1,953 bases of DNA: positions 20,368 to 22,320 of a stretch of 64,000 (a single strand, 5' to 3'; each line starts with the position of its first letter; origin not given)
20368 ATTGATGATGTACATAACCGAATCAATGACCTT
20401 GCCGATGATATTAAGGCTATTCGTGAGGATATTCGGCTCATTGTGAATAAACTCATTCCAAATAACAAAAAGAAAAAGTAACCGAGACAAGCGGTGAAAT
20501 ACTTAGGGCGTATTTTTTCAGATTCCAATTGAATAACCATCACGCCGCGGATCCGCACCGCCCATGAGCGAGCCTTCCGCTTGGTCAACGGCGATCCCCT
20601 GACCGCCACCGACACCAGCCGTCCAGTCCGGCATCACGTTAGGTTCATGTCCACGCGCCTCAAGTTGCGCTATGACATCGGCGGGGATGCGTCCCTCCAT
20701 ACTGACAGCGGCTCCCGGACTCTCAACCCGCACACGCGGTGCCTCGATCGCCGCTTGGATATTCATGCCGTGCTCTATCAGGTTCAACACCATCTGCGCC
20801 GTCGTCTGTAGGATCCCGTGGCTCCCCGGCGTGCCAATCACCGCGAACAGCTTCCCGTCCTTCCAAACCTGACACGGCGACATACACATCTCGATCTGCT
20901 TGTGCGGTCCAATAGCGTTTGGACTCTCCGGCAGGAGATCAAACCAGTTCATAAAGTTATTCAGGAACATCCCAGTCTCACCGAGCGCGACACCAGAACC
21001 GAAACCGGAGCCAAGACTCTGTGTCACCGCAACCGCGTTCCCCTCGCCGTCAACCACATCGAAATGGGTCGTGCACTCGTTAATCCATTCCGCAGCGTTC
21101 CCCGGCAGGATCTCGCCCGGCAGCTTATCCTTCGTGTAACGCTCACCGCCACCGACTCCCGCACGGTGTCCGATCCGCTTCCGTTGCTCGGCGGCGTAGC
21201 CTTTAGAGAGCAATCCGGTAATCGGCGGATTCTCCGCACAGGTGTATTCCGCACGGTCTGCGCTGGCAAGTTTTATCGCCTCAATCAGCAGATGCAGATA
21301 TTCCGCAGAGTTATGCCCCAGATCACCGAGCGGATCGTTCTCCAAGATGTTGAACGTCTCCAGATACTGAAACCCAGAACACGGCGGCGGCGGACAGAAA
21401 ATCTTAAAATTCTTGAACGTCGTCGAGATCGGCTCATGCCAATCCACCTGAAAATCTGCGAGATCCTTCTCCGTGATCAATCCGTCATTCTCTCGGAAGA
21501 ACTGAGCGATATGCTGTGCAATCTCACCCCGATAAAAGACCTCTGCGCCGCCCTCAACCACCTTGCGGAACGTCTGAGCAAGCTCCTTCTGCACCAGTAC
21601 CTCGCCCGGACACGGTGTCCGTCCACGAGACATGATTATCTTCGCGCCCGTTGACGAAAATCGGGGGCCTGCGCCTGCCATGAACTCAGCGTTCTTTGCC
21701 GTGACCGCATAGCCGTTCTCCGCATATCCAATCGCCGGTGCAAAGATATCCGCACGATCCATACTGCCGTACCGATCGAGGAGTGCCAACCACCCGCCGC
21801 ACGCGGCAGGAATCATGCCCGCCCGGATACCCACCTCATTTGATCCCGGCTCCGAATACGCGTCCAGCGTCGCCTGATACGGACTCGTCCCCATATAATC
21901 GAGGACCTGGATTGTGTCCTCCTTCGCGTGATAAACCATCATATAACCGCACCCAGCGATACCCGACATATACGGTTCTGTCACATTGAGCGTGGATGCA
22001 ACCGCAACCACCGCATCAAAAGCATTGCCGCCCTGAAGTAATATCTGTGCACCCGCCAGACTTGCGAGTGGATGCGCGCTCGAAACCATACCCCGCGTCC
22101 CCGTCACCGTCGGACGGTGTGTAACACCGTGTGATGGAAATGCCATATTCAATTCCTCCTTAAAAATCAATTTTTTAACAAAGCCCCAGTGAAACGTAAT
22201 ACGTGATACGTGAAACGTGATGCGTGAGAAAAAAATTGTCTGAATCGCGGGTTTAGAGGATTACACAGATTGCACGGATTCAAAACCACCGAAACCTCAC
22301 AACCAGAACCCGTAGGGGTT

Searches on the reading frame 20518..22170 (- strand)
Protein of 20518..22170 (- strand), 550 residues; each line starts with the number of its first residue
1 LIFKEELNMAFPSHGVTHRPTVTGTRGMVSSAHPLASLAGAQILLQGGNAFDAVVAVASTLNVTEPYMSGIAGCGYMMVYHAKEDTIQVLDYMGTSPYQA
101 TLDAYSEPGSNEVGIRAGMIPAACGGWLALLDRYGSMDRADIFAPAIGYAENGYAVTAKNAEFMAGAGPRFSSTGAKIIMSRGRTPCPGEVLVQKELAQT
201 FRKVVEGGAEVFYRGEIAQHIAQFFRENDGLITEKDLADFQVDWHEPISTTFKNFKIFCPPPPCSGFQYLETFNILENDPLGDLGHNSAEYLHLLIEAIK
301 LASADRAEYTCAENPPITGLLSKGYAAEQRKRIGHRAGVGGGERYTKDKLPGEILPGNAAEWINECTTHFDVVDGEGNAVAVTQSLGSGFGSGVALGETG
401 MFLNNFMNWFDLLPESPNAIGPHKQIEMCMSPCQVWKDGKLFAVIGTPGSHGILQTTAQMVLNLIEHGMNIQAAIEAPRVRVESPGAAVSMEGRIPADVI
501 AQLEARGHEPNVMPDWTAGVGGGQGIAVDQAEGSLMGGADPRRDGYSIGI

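Call 16: search_protein_families(library=pfam, proteins=[window:20518-22170:-], max_evalue=0.001)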
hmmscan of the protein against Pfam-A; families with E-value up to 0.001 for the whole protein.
window:20518-22170:- (550 aa): 1 family
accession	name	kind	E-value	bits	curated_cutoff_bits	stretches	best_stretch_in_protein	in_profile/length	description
PF01019.26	G_glu_transpept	-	5e-129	431.9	27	1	42-545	2-512/512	Gamma-glutamyltranspeptidase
